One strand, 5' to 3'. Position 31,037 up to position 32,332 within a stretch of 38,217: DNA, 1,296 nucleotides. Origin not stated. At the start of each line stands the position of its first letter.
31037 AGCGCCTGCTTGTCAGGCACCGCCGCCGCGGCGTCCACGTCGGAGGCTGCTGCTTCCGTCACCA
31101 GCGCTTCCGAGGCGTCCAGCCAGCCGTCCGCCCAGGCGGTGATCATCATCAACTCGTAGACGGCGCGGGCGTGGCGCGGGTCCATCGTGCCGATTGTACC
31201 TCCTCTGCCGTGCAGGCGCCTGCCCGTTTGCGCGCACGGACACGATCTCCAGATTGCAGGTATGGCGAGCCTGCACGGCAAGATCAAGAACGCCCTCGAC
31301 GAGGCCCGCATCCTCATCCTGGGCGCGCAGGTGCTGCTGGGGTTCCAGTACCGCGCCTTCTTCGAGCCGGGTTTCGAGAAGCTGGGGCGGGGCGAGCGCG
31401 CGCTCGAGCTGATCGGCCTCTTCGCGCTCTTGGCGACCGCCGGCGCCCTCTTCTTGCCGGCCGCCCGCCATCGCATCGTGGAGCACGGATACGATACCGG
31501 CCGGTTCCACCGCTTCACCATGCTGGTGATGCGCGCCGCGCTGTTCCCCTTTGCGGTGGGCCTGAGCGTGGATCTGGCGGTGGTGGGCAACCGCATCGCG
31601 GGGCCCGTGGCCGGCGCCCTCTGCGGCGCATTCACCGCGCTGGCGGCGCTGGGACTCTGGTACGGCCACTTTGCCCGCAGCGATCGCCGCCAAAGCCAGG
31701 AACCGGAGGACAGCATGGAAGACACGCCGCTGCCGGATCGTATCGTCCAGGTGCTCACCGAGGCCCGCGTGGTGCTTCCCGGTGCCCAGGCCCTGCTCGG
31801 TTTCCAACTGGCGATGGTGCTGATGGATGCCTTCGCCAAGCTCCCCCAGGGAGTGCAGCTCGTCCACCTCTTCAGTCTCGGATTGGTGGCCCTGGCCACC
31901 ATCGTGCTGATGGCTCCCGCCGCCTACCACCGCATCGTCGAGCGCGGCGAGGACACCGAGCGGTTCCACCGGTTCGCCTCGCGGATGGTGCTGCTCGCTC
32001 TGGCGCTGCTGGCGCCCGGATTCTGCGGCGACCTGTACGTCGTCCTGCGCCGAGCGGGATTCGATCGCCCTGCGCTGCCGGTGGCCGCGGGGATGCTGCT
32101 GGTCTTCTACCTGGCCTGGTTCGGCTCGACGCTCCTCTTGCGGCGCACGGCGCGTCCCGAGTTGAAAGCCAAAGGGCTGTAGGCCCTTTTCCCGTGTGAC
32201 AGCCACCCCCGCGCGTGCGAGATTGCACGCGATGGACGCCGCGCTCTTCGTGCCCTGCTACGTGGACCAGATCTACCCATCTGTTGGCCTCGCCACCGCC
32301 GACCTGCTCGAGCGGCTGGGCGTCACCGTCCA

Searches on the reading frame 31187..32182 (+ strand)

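Call 42: search_protein_families(library=pfam, proteins=[window:31187-32182:+])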
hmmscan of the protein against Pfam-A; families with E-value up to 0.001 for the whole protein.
window:31187-32182:+ (331 aa): 1 family
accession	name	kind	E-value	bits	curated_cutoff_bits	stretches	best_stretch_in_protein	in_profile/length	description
PF19853.4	DUF6328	-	1.3e-32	113.3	26.3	2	187-312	13-139/142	Family of unknown function (DUF6328)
